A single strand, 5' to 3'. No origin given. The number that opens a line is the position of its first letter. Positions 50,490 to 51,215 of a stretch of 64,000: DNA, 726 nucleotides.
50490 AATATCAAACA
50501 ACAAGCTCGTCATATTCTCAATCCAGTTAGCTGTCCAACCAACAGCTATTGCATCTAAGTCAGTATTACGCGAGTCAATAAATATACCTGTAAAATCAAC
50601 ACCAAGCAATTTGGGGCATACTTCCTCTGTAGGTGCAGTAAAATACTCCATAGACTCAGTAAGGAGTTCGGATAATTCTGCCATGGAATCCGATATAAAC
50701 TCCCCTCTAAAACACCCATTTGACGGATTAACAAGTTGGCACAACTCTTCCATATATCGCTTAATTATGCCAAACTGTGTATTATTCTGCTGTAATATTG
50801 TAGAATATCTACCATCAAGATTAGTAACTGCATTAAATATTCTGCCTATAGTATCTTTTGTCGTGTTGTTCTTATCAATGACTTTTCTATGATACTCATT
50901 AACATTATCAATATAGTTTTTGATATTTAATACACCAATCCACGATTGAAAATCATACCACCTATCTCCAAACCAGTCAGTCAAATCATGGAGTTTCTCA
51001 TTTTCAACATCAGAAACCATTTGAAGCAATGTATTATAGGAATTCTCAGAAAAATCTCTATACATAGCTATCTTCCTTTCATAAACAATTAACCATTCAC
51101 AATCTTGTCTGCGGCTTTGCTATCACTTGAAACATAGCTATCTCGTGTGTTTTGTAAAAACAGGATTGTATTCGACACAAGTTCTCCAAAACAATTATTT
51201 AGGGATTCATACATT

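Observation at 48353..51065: Two adjacent effectors share an unrecognised ~115-aa N-terminal domain (not LXG-like by eye) with divergent C-termini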

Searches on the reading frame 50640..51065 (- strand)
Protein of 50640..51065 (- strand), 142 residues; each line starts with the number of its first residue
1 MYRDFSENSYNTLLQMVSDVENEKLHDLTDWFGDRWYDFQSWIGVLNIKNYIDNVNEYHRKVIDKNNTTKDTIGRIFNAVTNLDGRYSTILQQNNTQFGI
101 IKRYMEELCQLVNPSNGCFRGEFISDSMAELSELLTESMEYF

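Call 6: find_homologous_proteins(query=window:50640-51065:-, max_evalue=0.001)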
Query seq(142 aa) (142 aa): 13 proteins with E <= 0.001 among 28 candidates.
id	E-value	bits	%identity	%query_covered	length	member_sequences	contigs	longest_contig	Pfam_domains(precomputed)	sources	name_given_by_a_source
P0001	4.2e-38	149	58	84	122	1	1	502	-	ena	-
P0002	6.6e-38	148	57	84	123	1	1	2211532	-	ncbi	-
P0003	2.8e-37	146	57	80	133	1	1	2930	-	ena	-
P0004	3.1e-35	140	51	92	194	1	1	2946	-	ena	-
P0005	2.4e-32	130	50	92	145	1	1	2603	-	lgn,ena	-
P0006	8.6e-32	128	49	92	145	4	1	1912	-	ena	-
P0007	1.1e-30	125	62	65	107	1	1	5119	-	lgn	-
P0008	1.8e-30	124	67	62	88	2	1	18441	-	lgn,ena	-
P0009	3.8e-30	123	57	71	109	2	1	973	-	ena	-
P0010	4.4e-29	120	68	59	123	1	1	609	-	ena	-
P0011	1.3e-28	118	70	56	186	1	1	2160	PF04892.18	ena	-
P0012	6.1e-27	113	60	64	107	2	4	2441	-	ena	-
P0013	3.2e-25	107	65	56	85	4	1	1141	-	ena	-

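Call 11: search_solved_structures(query=A1, max_evalue=10, show_alignments=2)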
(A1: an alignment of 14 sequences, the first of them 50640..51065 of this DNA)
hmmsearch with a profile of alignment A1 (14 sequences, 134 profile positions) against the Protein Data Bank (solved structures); distinct sequences matched with E-value up to 10: 26.
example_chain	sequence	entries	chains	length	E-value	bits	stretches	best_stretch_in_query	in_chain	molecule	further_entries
7r5j_00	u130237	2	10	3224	0.03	17.7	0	49-97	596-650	E3 SUMO-protein ligase RanBP2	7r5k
6tao_A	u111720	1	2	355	0.087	16.2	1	46-108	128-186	Non-hemolytic enterotoxin lytic component L1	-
6w08_A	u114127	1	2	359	0.087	16.2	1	46-108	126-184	Motility Associated Killing Factor E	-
7qa4_A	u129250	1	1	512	0.094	16.1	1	28-114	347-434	Hemagglutinin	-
9r1o_A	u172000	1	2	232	0.11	15.8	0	61-131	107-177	sc-apCC-6-DPH-NR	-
5zvm_A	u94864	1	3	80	0.15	15.5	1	75-121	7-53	Spike glycoprotein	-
2bez_C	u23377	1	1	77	0.19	15.1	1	76-121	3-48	Spike glycoprotein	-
1wyy_A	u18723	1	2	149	0.27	14.6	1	75-121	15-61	E2 Glycoprotein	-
7mnm_A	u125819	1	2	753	0.45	13.9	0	50-97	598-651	E3 SUMO-protein ligase RanBP2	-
7mnn_A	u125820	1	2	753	0.45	13.9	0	50-97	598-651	E3 SUMO-protein ligase RanBP2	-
7mno_A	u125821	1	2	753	0.48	13.8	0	50-97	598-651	E3 SUMO-protein ligase RanBP2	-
7wxz_A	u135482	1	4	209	0.49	13.8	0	74-121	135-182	Spike protein S2'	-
7tbl_c1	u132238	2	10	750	0.51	13.7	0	50-97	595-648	NUP358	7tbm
7mnl_A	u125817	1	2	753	0.52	13.7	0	50-97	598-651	E3 SUMO-protein ligase RanBP2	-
9bdf_A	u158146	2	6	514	0.58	13.5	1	29-124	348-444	Hemagglutinin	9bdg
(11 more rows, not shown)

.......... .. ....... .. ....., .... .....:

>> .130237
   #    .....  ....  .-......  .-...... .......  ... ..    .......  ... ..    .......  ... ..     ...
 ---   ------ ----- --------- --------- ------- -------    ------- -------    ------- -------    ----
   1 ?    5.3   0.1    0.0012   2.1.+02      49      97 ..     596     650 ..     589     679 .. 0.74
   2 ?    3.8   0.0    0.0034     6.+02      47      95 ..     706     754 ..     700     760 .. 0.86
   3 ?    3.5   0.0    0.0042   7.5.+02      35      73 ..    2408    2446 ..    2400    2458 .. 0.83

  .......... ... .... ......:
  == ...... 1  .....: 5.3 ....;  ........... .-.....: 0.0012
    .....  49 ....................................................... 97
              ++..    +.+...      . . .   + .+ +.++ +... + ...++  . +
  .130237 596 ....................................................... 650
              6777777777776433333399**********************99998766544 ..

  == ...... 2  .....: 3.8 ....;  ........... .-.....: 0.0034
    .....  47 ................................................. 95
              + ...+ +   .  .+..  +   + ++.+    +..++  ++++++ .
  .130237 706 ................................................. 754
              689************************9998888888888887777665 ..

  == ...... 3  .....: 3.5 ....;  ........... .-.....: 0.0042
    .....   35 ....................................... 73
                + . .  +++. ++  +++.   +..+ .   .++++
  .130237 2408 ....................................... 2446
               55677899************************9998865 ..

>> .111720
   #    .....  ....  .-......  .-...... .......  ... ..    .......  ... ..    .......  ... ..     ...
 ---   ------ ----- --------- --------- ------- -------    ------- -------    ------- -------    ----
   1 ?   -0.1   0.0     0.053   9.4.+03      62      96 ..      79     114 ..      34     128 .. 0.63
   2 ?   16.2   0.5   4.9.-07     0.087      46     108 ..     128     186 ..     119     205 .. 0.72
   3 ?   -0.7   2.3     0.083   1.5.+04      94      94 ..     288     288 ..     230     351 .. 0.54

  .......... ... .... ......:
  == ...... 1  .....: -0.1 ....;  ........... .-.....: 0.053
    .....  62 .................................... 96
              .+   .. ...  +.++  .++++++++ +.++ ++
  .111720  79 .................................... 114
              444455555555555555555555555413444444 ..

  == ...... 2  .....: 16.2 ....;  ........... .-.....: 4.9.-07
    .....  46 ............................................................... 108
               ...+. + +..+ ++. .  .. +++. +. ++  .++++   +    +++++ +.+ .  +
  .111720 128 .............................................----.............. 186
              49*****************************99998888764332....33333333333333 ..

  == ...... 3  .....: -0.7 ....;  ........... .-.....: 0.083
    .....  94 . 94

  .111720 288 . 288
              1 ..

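Call 12: search_protein_families(library=pfam, alignment_id=A1, max_evalue=10)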
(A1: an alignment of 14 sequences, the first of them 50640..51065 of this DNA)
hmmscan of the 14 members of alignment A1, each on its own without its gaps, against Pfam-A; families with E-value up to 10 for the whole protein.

A. member 1, window:50640-51065:- (142 aa): 4 families
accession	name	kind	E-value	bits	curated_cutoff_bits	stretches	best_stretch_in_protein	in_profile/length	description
PF14637.11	FNIP_M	-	0.022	15.4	25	1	48-119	53-124/230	Folliculin-interacting protein middle domain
PF05013.17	FGase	-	0.035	14.7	28.9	1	18-99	22-81/219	N-formylglutamate amidohydrolase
PF25263.1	DUF7863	-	0.06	13.5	25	1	38-86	60-108/169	Domain of unknown function (DUF7863)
PF12712.13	DUF3805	-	0.061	13.8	22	1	36-95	30-88/152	Domain of unknown function (DUF3805)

B. families by the number of members that match (of 14 scanned): 37 families (the first 25 are shown)
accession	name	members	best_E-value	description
PF02520.22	ANIS5_cation-bd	4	0.012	SXP/RAL-2 family protein Ani s 5-like, metal-binding domain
PF14253.11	AbiH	3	0.00054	Bacteriophage abortive infection AbiH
PF21276.3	ZNF512_C2HC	3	0.0049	Zinc finger protein 512, C2HC zinc finger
PF16888.10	YwqH-like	3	0.15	YwqH-like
PF12317.13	IFT46_B_C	2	0.0013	Intraflagellar transport complex B protein 46 C terminal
PF06798.17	PrkA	2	0.017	PrkA serine protein kinase C-terminal domain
PF06419.17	COG6_N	2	0.025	Conserved oligomeric complex COG6, N-terminal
PF12712.13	DUF3805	2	0.029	Domain of unknown function (DUF3805)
PF11690.13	DUF3287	2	0.039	Protein of unknown function (DUF3287)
PF17190.9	RecG_N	2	0.046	RecG N-terminal helical domain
PF22185.1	AF_0924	2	0.055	Uncharacterized protein AF_0924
PF08831.15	MHCassoc_trimer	2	0.062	Class II MHC-associated invariant chain trimerisation domain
PF15679.10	DUF4665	2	0.066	Domain of unknown function (DUF4665)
PF17985.6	SipA_VBS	2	0.1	SipA vinculin binding site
PF10875.13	DUF2670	1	0.0016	Protein of unknown function (DUF2670)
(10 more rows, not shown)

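Call 13: find_encoding_contigs(protein=P0002, flank=10000, max_places=3)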
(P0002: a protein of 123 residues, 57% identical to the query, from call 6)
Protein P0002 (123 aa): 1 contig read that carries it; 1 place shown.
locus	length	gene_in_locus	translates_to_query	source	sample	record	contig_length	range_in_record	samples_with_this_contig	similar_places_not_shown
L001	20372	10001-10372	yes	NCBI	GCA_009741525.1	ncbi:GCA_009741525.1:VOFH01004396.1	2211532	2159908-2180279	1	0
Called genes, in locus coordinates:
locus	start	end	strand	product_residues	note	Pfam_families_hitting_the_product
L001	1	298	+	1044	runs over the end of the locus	PF05345:He_PIG (weak)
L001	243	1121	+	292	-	-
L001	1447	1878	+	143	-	PF19909:DUF6382 (weak)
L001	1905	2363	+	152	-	PF16697:Yop-YscD_cpl (weak), PF00498:FHA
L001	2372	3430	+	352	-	PF01656:CbiA (weak), PF13614:AAA_31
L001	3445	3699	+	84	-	PF08817:YukD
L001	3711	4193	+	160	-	-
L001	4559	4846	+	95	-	-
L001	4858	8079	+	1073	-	PF01580:FtsK_SpoIIIE, PF13401:AAA_22 (weak), PF01580:FtsK_SpoIIIE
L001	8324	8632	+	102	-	PF06013:WXG100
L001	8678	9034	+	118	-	-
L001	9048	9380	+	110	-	-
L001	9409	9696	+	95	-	-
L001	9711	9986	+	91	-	-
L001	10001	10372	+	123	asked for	-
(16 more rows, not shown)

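Call 14: find_encoding_contigs(protein=P0008, flank=10000, max_places=3)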
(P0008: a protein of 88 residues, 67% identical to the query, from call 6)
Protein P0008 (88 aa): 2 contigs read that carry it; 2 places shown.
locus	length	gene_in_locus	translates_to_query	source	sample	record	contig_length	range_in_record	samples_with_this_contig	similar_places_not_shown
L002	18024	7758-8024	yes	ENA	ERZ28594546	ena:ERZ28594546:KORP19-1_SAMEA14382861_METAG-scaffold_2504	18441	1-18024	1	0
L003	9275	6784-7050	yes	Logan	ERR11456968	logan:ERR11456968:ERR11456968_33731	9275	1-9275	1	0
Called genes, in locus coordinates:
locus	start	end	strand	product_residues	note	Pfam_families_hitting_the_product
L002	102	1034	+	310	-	PF20197:DUF6560 (weak)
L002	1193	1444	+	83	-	PF08817:YukD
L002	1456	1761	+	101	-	-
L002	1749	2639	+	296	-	PF00498:FHA (faint)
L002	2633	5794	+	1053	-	PF01580:FtsK_SpoIIIE, PF13401:AAA_22 (faint), PF01580:FtsK_SpoIIIE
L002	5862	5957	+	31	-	-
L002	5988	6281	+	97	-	PF06013:WXG100, PF25547:WXG100_2 (weak)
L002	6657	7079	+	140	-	-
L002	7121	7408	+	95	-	-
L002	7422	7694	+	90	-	PF17279:DUF5344 (weak)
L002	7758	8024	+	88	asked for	-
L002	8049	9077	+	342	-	-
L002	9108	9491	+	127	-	-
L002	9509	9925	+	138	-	-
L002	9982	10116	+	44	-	-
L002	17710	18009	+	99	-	PF06013:WXG100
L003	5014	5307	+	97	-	PF06013:WXG100, PF25547:WXG100_2 (weak)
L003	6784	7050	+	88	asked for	-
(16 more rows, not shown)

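Call 19: search_protein_representatives(alignment_id=A1)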
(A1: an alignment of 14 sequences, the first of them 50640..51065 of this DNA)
Query: 14 sequences, 134 profile positions. Proteins with E-value up to 0.001 (for the whole library): 799; up to 1e-10: 464; up to 1e-30: 102. The best 150 are listed.
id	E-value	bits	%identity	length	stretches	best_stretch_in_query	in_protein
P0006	1.4e-59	216.3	-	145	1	1-132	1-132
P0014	1.0e-58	213.5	-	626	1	1-131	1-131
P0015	4.3e-57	208.2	-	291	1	1-132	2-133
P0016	3.8e-56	205.1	-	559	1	1-132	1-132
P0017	4.6e-56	204.9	-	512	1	1-131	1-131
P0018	7.3e-56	204.2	-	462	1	1-131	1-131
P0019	8.0e-56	204.1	-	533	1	1-129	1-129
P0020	1.1e-55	203.6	-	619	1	1-131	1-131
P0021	2.7e-55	202.4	-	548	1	1-132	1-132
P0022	1.8e-53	196.5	-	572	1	1-132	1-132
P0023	4.9e-53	195.1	-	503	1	1-130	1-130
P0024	8.4e-53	194.3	-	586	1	1-132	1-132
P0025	1.0e-52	194.0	-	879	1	1-131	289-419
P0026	3.1e-52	192.5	-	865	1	2-126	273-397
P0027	1.4e-51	190.3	-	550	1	1-132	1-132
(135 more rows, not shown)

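Call 24: search_protein_families(library=pfam, alignment_id=A2, max_evalue=0.001)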
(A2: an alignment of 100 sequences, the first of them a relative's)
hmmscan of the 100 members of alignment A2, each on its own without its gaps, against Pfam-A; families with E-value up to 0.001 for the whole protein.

A. member 1, P0022 (572 aa): 0 families

B. families by the number of members that match (of 100 scanned): 12 families
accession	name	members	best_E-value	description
PF11187.14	Mbeg1-like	4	8.8e-15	Mbeg1-like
PF05593.20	RHS_repeat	1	3.1e-105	RHS Repeat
PF20148.4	DUF6531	1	5.8e-21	Domain of unknown function (DUF6531)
PF25023.1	TEN_YD-shell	1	4e-18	Teneurin YD-shell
PF02520.22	ANIS5_cation-bd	1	2e-06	SXP/RAL-2 family protein Ani s 5-like, metal-binding domain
PF25174.1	Beta-prop_THOC3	1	3e-06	THOC3 beta-propeller domain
PF01764.32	Lipase_3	1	0.00011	Lipase (class 3)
PF17190.9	RecG_N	1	0.00018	RecG N-terminal helical domain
PF13488.11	Gly-zipper_Omp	1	0.00022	Glycine zipper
PF14253.11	AbiH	1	0.00052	Bacteriophage abortive infection AbiH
PF13441.11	Gly-zipper_YMGG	1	0.00054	YMGG-like Gly-zipper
PF04136.21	COG3_N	1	0.00094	Conserved oligomeric Golgi complex subunit 3, N-terminal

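Call 26: find_homologous_proteins(query=A3, max_evalue=0.001)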
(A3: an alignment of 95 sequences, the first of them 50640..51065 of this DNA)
Query A3 (95 sequences) (142 aa, profile of the alignment): 17 proteins with E <= 0.001 among 782 candidates.
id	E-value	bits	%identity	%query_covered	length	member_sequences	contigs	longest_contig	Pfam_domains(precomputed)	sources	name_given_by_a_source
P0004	3.6e-55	204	51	92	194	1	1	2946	-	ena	-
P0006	4.3e-50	187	49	92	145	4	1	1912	-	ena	-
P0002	2.3e-49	185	57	84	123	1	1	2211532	-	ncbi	-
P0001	4.1e-49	184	58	84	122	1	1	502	-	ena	-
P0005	8.0e-49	183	50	92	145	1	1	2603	-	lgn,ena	-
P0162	7.5e-47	177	48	84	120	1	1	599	-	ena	-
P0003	3.9e-45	171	57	80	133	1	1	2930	-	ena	-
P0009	8.5e-43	163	57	71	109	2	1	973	-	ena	-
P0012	1.8e-42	162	60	64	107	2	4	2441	-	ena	-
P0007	1.5e-40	156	62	65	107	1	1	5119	-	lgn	-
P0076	5.2e-40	154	56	63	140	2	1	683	-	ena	-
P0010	1.1e-39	153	68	59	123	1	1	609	-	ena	-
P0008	4.7e-39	151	67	62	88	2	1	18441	-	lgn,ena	-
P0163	5.5e-39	151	45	77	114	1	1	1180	-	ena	-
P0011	5.2e-34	135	70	56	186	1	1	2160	PF04892.18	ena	-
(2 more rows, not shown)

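Call 28: find_related_loci(query=A3, collection=genome_contigs, flank=10000)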
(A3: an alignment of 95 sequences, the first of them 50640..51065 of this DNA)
Query A3 (142 aa) in genome_contigs; peptide patterns used: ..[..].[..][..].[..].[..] (x = any residue, [..] = any of these).
52 stretches matched a pattern; 43 encode a relative of the query (tblastn E <= 1e-3); 41 distinct loci.
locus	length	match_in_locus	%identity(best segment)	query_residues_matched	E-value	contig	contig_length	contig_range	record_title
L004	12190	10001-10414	54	1-141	4e-46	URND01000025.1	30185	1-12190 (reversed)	uncultured Clostridiales bacterium isolate UMGS1151 genome assembly, contig: NODE_898_length_30185_cov_4.039363, whole g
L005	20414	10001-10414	54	1-134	3e-45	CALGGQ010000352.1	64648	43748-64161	MAG TPA_asm: uncultured Clostridia bacterium isolate ERR1278103_bin.37_CONCOCT_v1.1_MAG genome assembly, contig: ERZ8412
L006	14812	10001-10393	51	1-131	7e-45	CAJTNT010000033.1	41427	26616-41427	MAG TPA_asm: uncultured Lachnospiraceae bacterium isolate MGBC104031 genome assembly, contig: MGBC104031.33, whole genom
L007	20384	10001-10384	54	1-128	1e-42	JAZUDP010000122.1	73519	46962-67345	MAG: Acutalibacteraceae bacterium isolate T1900045308_TH20190078.MAGScoT_cleanbin_000037 SGB_6199_k141_968462, whole gen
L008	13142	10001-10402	58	1-137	1e-42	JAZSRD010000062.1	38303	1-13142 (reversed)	MAG: Eubacteriales bacterium isolate T1900044540_TS20190006.MAGScoT_cleanbin_000007 SGB_55_k141_2652666, whole genome sh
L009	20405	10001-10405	48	1-135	5e-42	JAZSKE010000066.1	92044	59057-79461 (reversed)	MAG: Acutalibacteraceae bacterium isolate T1900044562_TS20190028.MAGScoT_cleanbin_000011 SGB_370_k141_22566, whole genom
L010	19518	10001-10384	49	1-128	1e-40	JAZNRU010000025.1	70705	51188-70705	MAG: Acutalibacteraceae bacterium isolate T1900044813_TS20190279.MAGScoT_cleanbin_000011 SGB_2802_k141_3333145, whole ge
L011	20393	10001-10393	51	1-131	1e-40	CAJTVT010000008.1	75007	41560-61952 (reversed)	MAG TPA_asm: uncultured Lachnospiraceae bacterium isolate MGBC116954 genome assembly, contig: MGBC116954.8, whole genome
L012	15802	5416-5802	52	1-129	1e-40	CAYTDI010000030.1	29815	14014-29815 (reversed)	MAG TPA_asm: uncultured Eubacterium sp. isolate SRP350583_co1_156 genome assembly, contig: NODE_2490_length_29815_cov_49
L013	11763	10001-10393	48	1-131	1e-38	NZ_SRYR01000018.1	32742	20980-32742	Clostridium sartagoforme strain NM50_B9-20 NODE_18_length_32742_cov_355.877, whole genome shotgun sequence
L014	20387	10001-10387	49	1-129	1e-38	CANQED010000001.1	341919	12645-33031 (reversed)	MAG: uncultured Ruminiclostridium sp. isolate Lapin-002__bin51 genome assembly, contig: Lapin-002__NODE_10_length_341919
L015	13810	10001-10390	49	1-130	3e-38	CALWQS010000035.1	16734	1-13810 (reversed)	MAG: uncultured Mediterraneibacter sp. isolate BRZ_RF__bin127 genome assembly, contig: BRZ_RF__NODE_4890_length_16734_co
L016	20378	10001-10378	52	1-126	3e-38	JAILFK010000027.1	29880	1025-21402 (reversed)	MAG: Lachnospiraceae bacterium isolate RUI070 k141_15010228_flag=0_multi=21.9859_len=29880, whole genome shotgun sequenc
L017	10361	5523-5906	50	1-128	3e-38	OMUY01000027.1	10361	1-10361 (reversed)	uncultured Clostridiales bacterium isolate hRUG903 genome assembly, contig: NODE_9600_length_10361_cov_6.61838, whole ge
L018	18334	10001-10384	48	1-128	5e-37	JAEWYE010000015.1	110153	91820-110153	MAG: Bacillota bacterium isolate OH_SFB_161 k127_1386765, whole genome shotgun sequence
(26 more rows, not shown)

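Call 34: predict_structure(alignment_id=A3)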
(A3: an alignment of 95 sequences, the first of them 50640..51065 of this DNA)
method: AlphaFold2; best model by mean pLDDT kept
length: 142 residues; sequences in the alignment: 95
mean_pLDDT: 77.9   pTM: 0.58
mean pLDDT of the five models: 77.9, 76.5, 76.2, 74.7, 72.4
residues with pLDDT >= 90: 59; 70-90: 35; 50-70: 40; < 50: 8
segments of 3 or more residues with pLDDT < 50: 44-48
pLDDT, mean of each block of 10 residues (from residue 1): 80 83 62 61 50 52 61 89 93 94 93 91 92 91 76
secondary structure, 60 per line:
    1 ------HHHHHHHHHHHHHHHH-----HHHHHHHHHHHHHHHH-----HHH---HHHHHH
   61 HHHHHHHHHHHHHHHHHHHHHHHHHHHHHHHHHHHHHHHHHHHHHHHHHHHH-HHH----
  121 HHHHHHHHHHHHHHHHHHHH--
elements in order: H7-22 H28-43 H55-112 H121-140

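Call 36: fold_search(model_id=the predicted structure, library=pdb)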
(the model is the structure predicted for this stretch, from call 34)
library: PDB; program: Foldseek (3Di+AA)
matches with E <= 10: 13; with E <= 0.001: 0
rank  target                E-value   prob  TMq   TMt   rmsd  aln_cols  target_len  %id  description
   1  8gk7_A                3.1e+00  0.09  0.25  0.09  13.0       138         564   11  MsbA bound to cerastecin C (released 2024-04-24)
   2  6n63                  4.4e+00  0.08  0.28  0.28  24.5       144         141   13  Crystal structure of an Iron binding protein (released 2019-07-17)
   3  3plt_C                4.7e+00  0.07  0.28  0.21  14.1       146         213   14  Crystal structure of Lsp1 from Saccharomyces cerevisiae (released 2011-06-22)
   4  3ajw                  5.0e+00  0.08  0.29  0.30  14.5       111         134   15  Structure of FliJ, a soluble component of flagellar type III export apparatus (released 2011-02-02)
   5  3plt_B                5.3e+00  0.06  0.28  0.22  13.8       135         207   17  Crystal structure of Lsp1 from Saccharomyces cerevisiae (released 2011-06-22)
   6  6h7w_M                6.3e+00  0.18  0.53  0.37  15.1       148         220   10  Model of retromer-Vps5 complex assembled on membrane. (released 2018-09-26)
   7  5szg_B                6.7e+00  0.03  0.23  0.25  17.9       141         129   13  Structure of the bMERB domain of Mical-3 (released 2016-08-24)
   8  1i4d_A                8.0e+00  0.03  0.22  0.21  13.6       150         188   14  CRYSTAL STRUCTURE ANALYSIS OF RAC1-GDP COMPLEXED WITH ARFAPTIN (P21) (released 2001-05-16)
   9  6o30_A                8.0e+00  0.02  0.19  0.07  13.9       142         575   12  Lipid A transporter MsbA from Salmonella typhimurium (released 2019-06-12)
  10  7dgm_A                9.0e+00  0.03  0.23  0.22  14.4       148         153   11  The dimeric structure of K79H/G80A/H81A myoglobin (released 2021-02-17)
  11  1i4d_B                9.0e+00  0.02  0.23  0.20  14.2       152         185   12  CRYSTAL STRUCTURE ANALYSIS OF RAC1-GDP COMPLEXED WITH ARFAPTIN (P21) (released 2001-05-16)
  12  5xg2                  9.6e+00  0.05  0.32  0.20  26.7       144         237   14  Crystal structure of a coiled-coil segment (residues 345-468 and 694-814) of Pyrococcus yayanosii Smc (released 2017-06-07)
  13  7ekm_A                9.6e+00  0.03  0.25  0.07  22.8       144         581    7  Mitochondrial outer membrane protein (released 2021-08-25)

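Call 37: search_solved_structures(query=A3, max_evalue=10)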
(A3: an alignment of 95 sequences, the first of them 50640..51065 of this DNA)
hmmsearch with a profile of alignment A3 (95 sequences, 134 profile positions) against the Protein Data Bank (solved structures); distinct sequences matched with E-value up to 10: 106 (the best 60 are shown).
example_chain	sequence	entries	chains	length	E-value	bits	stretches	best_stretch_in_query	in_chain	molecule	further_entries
6v47_B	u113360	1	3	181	0.027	17.7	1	67-115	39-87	Hemagglutinin HA2 chain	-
7wxz_A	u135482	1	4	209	0.097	15.9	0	76-121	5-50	Spike protein S2'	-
7zr2_A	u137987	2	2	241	0.1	15.8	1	76-121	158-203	Spike protein S2',Chimeric protein mimic of SARS-CoV-2 Spike HR1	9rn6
1rd8_B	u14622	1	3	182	0.15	15.3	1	67-113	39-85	hemagglutinin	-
7qa4_A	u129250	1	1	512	0.16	15.2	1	21-130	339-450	Hemagglutinin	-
9cjy_B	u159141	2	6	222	0.16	15.2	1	67-113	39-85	Hemagglutinin HA2 chain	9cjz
5vmc_B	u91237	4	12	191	0.18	15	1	67-113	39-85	Hemagglutinin HA2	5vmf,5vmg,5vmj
9n5z_F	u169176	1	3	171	0.18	15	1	68-113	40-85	Hemagglutinin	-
5zvm_A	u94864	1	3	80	0.2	14.9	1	76-121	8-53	Spike glycoprotein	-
2bez_C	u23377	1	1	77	0.21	14.8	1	76-121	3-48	Spike glycoprotein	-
7t3d_B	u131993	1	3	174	0.22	14.8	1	68-113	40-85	Hemagglutinin HA2 chain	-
1rv0_I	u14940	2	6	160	0.22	14.7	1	67-113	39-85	hemagglutinin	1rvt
9mtg_B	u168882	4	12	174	0.22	14.7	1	68-113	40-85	Hemagglutinin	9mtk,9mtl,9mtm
7pd8_B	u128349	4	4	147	0.23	14.7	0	27-50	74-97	DARPin C4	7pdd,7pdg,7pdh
7x6o_B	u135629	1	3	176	0.23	14.7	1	68-113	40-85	Hemagglutinin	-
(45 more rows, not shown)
